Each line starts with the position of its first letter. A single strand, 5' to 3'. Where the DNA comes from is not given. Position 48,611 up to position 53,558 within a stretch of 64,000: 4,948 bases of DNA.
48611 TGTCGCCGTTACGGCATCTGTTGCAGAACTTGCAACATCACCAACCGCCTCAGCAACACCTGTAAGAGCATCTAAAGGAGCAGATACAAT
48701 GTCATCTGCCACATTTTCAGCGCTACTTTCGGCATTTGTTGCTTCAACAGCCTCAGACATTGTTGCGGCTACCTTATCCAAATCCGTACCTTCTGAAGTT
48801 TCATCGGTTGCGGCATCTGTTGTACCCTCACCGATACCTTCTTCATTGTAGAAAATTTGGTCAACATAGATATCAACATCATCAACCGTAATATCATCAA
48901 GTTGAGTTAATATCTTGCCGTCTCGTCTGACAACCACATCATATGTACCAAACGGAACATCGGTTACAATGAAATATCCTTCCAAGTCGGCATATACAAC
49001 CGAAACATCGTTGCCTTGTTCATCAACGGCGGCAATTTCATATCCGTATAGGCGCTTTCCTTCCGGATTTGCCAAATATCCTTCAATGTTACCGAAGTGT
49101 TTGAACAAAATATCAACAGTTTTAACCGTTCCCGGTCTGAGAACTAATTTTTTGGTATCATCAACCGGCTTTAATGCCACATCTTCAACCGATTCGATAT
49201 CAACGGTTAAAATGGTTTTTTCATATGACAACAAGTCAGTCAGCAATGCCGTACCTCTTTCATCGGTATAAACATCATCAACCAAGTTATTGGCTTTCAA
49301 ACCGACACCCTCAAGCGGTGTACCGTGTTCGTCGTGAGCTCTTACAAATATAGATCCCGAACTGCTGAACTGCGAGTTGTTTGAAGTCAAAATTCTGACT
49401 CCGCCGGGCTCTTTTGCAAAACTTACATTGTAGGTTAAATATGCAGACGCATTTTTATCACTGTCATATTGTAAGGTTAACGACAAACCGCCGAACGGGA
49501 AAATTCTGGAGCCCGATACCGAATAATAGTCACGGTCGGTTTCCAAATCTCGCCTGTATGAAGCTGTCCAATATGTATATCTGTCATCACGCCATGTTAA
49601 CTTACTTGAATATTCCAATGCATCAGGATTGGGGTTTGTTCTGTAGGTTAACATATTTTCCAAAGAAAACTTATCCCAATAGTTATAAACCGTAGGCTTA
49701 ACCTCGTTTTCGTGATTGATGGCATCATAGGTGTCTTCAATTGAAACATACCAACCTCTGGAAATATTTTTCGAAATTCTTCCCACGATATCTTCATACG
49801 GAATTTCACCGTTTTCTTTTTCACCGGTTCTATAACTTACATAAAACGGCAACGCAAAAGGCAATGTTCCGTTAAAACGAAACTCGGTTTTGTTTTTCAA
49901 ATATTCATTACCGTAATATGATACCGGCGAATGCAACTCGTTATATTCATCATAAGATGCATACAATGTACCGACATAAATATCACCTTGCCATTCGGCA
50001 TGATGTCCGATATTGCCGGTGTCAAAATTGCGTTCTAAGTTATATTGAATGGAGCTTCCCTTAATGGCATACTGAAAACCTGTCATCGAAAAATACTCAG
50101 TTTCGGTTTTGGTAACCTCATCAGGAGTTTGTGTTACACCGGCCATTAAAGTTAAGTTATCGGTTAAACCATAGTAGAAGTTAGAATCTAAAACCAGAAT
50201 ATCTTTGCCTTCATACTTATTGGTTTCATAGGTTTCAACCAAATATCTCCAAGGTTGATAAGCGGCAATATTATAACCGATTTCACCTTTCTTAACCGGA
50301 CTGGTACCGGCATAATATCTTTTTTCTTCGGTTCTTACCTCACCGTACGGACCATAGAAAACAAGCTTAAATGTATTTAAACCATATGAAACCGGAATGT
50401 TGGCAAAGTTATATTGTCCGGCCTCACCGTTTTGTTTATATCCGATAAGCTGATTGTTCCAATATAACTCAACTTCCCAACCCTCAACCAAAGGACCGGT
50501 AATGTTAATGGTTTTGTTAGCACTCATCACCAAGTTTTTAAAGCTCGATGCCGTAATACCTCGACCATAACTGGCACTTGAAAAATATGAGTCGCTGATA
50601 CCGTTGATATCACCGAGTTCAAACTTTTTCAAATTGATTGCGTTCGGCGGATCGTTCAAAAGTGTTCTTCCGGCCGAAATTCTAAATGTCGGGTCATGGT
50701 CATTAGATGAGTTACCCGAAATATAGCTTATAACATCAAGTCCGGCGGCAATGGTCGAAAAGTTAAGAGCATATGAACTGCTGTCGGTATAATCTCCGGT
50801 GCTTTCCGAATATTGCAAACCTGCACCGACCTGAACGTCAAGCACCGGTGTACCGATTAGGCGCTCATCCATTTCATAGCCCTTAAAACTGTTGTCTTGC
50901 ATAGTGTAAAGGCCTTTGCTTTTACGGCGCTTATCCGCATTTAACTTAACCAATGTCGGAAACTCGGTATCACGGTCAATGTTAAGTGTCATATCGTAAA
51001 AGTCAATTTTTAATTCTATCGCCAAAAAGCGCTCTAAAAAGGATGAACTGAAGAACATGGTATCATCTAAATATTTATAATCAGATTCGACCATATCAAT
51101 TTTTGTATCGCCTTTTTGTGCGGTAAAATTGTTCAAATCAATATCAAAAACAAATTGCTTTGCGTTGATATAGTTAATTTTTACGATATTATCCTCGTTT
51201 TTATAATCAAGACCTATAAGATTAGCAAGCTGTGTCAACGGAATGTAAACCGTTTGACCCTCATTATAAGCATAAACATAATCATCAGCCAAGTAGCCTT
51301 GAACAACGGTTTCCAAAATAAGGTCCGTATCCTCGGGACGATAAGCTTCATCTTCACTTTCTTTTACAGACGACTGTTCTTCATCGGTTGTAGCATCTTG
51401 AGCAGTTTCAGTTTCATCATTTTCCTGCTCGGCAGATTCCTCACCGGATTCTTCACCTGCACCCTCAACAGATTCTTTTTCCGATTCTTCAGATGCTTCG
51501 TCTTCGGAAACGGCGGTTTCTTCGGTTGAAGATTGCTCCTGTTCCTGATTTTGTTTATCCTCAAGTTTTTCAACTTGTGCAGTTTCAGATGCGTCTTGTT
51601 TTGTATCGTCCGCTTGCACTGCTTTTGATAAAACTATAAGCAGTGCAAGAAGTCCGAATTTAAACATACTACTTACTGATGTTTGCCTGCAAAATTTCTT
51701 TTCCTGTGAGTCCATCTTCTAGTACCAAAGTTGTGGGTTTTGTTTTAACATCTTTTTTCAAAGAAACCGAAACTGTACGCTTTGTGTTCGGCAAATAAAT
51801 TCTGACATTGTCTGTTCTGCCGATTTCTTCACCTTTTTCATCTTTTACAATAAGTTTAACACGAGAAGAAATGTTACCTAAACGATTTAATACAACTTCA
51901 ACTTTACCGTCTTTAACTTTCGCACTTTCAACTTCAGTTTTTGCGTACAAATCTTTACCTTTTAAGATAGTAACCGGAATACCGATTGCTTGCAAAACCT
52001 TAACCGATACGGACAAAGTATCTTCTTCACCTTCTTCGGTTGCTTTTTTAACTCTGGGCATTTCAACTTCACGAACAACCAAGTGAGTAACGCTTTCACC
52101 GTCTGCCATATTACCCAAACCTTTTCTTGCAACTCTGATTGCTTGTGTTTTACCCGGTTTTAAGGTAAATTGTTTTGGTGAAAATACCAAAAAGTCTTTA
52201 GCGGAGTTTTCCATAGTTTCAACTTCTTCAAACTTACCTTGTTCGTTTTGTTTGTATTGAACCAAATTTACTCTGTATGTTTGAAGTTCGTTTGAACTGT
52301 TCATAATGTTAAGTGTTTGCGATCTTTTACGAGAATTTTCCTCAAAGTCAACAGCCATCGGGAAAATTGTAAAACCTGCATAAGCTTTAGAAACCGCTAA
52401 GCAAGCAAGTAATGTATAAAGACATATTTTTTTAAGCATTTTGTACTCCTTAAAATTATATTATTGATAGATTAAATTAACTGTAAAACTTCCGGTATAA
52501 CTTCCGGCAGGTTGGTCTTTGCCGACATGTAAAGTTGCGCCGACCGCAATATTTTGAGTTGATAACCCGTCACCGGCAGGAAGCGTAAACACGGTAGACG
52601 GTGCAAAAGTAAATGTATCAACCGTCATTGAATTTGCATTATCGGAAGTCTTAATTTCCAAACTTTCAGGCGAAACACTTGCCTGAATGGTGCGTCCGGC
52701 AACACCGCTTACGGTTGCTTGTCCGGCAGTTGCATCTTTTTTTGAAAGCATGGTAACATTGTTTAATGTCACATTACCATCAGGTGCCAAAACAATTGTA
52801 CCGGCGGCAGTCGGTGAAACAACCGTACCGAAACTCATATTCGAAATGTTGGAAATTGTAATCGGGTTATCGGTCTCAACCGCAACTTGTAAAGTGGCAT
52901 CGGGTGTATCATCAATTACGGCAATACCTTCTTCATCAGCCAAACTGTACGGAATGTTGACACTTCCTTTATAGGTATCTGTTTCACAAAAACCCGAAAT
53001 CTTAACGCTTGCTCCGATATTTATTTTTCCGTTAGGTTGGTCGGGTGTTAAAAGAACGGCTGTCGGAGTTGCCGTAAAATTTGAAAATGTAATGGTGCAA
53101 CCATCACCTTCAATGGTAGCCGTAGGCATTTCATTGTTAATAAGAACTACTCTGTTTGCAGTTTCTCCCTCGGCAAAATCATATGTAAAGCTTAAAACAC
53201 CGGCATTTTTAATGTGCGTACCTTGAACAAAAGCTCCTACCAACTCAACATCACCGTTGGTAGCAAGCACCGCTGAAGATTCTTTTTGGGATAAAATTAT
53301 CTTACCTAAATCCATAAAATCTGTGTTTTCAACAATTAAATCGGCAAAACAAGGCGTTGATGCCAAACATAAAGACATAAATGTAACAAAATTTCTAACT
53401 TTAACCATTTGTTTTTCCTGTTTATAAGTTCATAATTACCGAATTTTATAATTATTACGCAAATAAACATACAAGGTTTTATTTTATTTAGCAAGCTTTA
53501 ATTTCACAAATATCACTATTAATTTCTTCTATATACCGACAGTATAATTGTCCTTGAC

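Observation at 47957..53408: Archaic (sigma/Csu-type) chaperone-usher pilus operon and four dispersed SCPU major-subunit paralogs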

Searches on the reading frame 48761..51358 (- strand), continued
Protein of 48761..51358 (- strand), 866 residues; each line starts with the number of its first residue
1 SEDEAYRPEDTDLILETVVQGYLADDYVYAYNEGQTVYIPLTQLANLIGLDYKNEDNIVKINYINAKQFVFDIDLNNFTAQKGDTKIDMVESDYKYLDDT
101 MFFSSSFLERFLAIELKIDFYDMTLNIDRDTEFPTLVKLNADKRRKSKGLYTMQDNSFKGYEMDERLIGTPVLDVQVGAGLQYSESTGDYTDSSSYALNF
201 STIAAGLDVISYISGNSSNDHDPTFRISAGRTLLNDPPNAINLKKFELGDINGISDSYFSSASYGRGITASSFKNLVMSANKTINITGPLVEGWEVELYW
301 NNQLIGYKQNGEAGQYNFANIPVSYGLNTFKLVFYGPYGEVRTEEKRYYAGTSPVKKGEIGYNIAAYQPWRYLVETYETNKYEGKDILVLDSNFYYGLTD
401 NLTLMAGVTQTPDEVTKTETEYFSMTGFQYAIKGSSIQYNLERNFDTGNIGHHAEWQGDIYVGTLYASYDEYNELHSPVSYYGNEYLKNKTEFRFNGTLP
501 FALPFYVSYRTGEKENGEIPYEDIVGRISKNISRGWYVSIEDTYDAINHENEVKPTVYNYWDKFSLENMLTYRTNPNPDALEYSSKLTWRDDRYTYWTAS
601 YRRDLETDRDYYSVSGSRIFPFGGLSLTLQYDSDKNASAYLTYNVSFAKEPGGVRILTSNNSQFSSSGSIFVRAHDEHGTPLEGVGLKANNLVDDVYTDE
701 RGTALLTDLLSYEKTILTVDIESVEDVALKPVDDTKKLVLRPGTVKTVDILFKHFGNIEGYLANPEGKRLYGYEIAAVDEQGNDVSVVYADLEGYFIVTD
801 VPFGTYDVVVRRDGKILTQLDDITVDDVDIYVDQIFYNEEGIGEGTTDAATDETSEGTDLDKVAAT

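Call 84: get_annotated_region(hit=H2, flank=5000)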
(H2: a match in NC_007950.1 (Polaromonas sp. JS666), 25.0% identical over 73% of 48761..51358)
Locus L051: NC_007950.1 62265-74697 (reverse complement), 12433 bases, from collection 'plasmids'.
description: Polaromonas sp. JS666 plasmid 2, complete sequence
organism: Polaromonas sp. JS666 (NCBI taxid 296591)
taxonomy: Bacteria; Pseudomonadota; Betaproteobacteria; Burkholderiales; Comamonadaceae; Polaromonas; Polaromonas sp. JS666
host: -; source: -; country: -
typing (MOB-suite, as given by PLSDB): conjugative; replicon rep_cluster_7; relaxase MOBH; mating-pair formation MPF_T
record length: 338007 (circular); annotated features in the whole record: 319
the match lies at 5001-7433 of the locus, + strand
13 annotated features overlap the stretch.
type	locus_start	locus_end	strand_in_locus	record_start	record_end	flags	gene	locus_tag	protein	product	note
CDS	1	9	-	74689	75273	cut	-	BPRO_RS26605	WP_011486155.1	DUF6036 family nucleotidyltransferase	-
CDS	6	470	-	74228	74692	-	-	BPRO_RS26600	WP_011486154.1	type II toxin-antitoxin system Phd/YefM family antitoxin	-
CDS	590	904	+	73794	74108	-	-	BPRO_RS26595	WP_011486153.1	hypothetical protein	-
CDS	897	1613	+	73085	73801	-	-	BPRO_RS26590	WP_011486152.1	IS6 family transposase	-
CDS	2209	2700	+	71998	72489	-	-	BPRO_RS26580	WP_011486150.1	DUF4402 domain-containing protein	-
CDS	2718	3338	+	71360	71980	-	-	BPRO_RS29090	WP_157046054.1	hypothetical protein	-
CDS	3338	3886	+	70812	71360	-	-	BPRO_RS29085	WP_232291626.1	DUF4402 domain-containing protein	-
CDS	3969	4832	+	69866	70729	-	-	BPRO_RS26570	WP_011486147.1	fimbria/pilus periplasmic chaperone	GO:0071555 - cell wall organization [Evidence IEA]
CDS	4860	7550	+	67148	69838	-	-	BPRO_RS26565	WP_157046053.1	carboxypeptidase-like regulatory domain-containing protein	-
CDS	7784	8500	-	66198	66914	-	-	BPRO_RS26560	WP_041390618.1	IS6 family transposase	-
CDS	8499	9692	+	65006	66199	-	-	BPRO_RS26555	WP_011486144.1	LuxR C-terminal-related transcriptional regulator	GO:0006355 - regulation of DNA-templated transcription [Evidence IEA]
CDS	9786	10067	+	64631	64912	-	-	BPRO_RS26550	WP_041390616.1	hypothetical protein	-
CDS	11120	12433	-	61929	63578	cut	-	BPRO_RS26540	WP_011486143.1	3-(methylthio)propionyl-CoA ligase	-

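Call 85: get_annotated_region(hit=H1, flank=5000)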
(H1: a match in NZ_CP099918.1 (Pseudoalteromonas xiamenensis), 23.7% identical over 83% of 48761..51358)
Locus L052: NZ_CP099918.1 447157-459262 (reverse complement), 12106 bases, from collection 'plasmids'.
description: Pseudoalteromonas xiamenensis strain PSDB plasmid unnamed
organism: Pseudoalteromonas xiamenensis (NCBI taxid 882626)
taxonomy: Bacteria; Pseudomonadota; Gammaproteobacteria; Alteromonadales; Pseudoalteromonadaceae; Pseudoalteromonas; Pseudoalteromonas xiamenensis
host: -; source: Anadara tuberculosa; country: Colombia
typing (MOB-suite, as given by PLSDB): non-mobilizable
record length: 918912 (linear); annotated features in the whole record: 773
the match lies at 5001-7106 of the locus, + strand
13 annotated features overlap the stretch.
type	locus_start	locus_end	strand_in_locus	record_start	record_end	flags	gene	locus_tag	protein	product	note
CDS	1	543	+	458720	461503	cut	-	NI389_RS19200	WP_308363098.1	TonB-dependent receptor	GO:0006810 - transport [Evidence IEA]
CDS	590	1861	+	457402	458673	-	-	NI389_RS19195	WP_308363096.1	metallophosphoesterase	-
CDS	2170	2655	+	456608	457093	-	-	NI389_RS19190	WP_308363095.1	SPOR domain-containing protein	-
CDS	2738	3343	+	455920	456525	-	-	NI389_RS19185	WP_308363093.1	DUF4402 domain-containing protein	-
CDS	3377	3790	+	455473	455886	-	-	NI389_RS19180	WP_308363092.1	DUF4402 domain-containing protein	-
CDS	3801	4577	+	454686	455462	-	-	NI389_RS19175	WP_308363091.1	hypothetical protein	-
CDS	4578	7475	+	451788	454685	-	-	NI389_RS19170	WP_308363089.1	carboxypeptidase regulatory-like domain-containing protein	-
CDS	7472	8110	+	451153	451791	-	-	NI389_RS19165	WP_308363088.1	SPOR domain-containing protein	-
CDS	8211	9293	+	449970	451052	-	-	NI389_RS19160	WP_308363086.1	tetratricopeptide repeat protein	-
CDS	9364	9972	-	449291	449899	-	-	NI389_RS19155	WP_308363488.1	glutathione S-transferase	-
CDS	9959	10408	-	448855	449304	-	-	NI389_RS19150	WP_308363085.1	VOC family protein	-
CDS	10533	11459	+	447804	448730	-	-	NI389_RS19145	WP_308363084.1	LysR family transcriptional regulator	-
CDS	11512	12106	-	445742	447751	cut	-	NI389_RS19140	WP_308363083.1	bifunctional 2',3'-cyclic-nucleotide 2'-phosphodiesterase/3'-nucleotidase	GO:0009166 - nucleotide catabolic process [Evidence IEA]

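Call 87: search_solved_structures(query=A1, max_evalue=10, show_alignments=0)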
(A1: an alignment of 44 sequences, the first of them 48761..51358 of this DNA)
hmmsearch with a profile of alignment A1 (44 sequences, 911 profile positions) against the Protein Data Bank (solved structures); distinct sequences matched with E-value up to 10: 4.
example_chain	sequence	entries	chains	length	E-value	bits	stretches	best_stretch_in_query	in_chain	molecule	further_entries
9c7v_B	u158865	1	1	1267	1.6e-05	26.5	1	816-855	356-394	BOS complex subunit NOMO2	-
4wi0_B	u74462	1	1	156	0.00097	20.6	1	814-858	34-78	Cellulosomal scaffoldin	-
4u3s_B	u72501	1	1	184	0.0012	20.3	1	814-857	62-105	Cellulosomal scaffoldin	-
4v4c_B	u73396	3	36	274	0.65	11.3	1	807-859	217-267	Pyrogallol hydroxytransferase small subunit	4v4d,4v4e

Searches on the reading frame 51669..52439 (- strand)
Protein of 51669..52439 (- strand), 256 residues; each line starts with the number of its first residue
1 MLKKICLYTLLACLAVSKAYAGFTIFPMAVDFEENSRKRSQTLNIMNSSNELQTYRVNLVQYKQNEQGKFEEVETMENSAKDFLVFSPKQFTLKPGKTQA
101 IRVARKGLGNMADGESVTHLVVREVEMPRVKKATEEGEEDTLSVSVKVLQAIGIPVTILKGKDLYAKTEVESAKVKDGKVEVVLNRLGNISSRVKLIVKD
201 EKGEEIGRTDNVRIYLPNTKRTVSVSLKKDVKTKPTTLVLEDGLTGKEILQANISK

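Call 5: search_protein_families(library=pfam, proteins=[window:51669-52439:-], max_evalue=1)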
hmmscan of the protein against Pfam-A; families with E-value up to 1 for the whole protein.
window:51669-52439:- (256 aa): 8 families
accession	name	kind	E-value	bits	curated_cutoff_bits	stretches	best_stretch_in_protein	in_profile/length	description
PF00345.26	PapD_N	-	2.1e-07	31.4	23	1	35-145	12-111/126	Pili and flagellar-assembly chaperone, PapD N-terminal domain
PF06280.18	fn3_5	-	5.8e-05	24.2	27.6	1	32-103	3-76/112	Fn3-like domain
PF22076.2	Cep192_D6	-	0.013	16.1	35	0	49-104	18-67/101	Cep192 domain 6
PF22067.2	Cep192_D3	-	0.018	15.6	27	0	78-117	40-79/99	Cep192 domain 3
PF22544.2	HYDIN_VesB_CFA65-like_Ig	-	0.036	14.7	25.5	1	63-104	30-69/100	HYDIN/CFA65/VesB-like, Ig-like domain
PF18206.8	Porphyrn_cat_1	-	0.47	11.5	27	1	175-245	8-76/105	Porphyranase beta-sandwich domain 1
PF02142.27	MGS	-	0.54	10.9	24.1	0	46-102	26-82/94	MGS-like domain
PF22073.2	Cep192_D4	-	0.62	10.7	35.5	1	37-104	20-77/112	Cep192 domain 4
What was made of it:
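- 51669..52439 (-): PapD-like periplasmic chaperone (256 aa). Pfam PapD_N E 2.1e-7, 31.4 bits against a cut-off of 23 (call 5).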

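Call 6: search_protein_families(library=ncbifam, proteins=[window:51669-52439:-], max_evalue=1)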
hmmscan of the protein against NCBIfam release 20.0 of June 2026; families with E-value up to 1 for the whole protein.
window:51669-52439:- (256 aa): 4 families
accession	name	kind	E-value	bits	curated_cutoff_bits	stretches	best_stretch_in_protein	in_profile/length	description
NF011836.1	PRK15308.1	equivalog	2.8e-08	33.6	500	1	9-150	12-146/236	fimbrial chaperone TcfA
NF011758.0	PRK15211.1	equivalog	0.00055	19.2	248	1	4-147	6-129/230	fimbrial chaperone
NF011823.0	PRK15295.1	equivalog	0.00067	19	309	1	72-132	57-115/227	fimbrial assembly chaperone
NF002459.0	PRK01655.1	subfamily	0.011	15.7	123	1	125-166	40-81/132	transcriptional regulator Spx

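Call 9: search_solved_structures(query=window:51669-52439:-, max_evalue=10)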
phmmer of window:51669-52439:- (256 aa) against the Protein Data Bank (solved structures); distinct sequences matched with E-value up to 10: 6.
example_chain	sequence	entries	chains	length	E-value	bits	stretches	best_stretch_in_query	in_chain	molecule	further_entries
2etn_A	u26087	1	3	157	0.11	15.3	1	138-229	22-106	anti-cleavage anti-GreA transcription factor Gfh1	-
2f23_A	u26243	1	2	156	0.2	14.5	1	141-229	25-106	Anti-cleavage anti-greA transcription factor gfh1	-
2eul_A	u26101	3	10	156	0.2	14.5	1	141-229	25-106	anti-cleavage anti-GreA transcription factor Gfh1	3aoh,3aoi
8g1h_A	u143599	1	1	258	0.72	12.6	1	72-157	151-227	Phosphomethylpyrimidine Kinase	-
6ghb_A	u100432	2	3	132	1.3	11.8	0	126-166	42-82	Regulatory protein Spx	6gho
1z3e_A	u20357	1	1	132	1.3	11.8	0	126-166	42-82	Regulatory protein spx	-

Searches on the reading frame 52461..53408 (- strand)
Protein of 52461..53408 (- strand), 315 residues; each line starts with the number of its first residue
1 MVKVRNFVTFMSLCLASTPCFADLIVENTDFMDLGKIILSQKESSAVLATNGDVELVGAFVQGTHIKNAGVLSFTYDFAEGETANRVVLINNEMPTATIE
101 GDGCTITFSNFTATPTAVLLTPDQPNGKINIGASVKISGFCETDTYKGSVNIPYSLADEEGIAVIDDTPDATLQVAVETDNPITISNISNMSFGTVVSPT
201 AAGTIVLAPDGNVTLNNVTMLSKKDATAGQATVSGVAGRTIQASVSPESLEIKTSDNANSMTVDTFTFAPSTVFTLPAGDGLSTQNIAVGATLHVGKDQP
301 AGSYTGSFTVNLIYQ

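Call 5: search_protein_families(library=pfam, proteins=[window:52461-53408:-], max_evalue=1)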
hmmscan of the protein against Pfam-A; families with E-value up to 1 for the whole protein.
window:52461-53408:- (315 aa): 1 family
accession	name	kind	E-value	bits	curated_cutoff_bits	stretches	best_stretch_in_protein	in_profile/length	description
PF14352.11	DUF4402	-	1.5e-30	106.9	25.2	2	183-314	1-129/129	Domain of unknown function (DUF4402)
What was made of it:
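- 52461..53408 (-): Two-domain DUF4402 subunit (315 aa), the first gene of the operon. It is a candidate tip subunit: there is no N-terminal extension before domain 1, and an extension-like strand (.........) lies between the two domains. Pfam DUF4402 E 1.5e-30 in two stretches (call 5).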

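Call 6: search_protein_families(library=ncbifam, proteins=[window:52461-53408:-], max_evalue=1)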
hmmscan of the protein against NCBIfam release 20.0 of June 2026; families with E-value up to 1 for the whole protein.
window:52461-53408:- (315 aa): 3 families
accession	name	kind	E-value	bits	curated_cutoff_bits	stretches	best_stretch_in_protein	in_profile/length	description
NF010156.0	PRK13635.1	equivalog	0.0053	16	392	1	38-92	161-215/279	energy-coupling factor ABC transporter ATP-binding protein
NF003964.0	PRK05456.1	equivalog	0.0085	15.8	137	1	190-261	4-78/179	ATP-dependent protease subunit HslV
TIGR03692.1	ATP_dep_HslV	equivalog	0.078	12.7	157.75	1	195-261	2-71/171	HslVU peptidase proteolytic subunit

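Call 8: search_solved_structures(query=window:52461-53408:-, max_evalue=10)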
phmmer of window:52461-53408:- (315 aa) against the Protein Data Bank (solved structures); distinct sequences matched with E-value up to 10: 2.
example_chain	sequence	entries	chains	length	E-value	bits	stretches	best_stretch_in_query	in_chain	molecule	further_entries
9kym_A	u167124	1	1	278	0.31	13.6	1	38-92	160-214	Energy-coupling factor transporter ATP-binding protein EcfA1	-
4huq_B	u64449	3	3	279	0.32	13.6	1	38-92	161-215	Energy-coupling factor transporter ATP-binding protein EcfA 2 | Energy-coupling factor transporter ATP-binding protein EcfA1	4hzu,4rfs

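Call 19: find_homologous_proteins(query=window:52461-53408:-, max_evalue=0.001)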
Query window:52461-53408:- (315 aa): 14 proteins with E <= 0.001 among 4036 candidates.
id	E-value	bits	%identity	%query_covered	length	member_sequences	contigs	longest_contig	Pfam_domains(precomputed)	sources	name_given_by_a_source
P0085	6.1e-197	671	100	100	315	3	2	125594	PF14352.12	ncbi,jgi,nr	ncbi:MAG: DUF4402 domain-containing protein [Alphaproteobacteria bacterium]|nr:DUF4402 domain-contai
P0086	7.6e-129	447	68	100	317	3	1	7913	PF14352.12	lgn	-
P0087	2.1e-11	62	41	42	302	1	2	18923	PF24223.3,PF14352.12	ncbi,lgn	ncbi:MAG: DUF4402 domain-containing protein [Kiloniellaceae bacterium]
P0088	1.3e-10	59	35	42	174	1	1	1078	PF14352.12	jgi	jgi:hypothetical protein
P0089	1.5e-10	59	45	43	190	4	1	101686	PF14352.12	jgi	jgi:hypothetical protein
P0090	3.7e-10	58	43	41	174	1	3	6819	PF14352.12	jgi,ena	-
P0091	4.6e-10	57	42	40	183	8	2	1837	PF14352.12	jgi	-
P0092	4.8e-10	57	41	43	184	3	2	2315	PF14352.12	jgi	jgi:hypothetical protein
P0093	4.0e-9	54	29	61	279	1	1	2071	PF24223.3,PF14352.12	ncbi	-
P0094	6.5e-9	54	41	43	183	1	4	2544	PF14352.12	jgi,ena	jgi:hypothetical protein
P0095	1.7e-8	52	41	40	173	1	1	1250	PF14352.12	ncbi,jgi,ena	jgi:hypothetical protein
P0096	3.2e-8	51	35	42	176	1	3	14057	PF14352.12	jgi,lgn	-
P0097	9.8e-8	50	41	37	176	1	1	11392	PF14352.12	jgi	jgi:Domain of unknown function (DUF4402)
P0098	4.8e-7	48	36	43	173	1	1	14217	PF14352.12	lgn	-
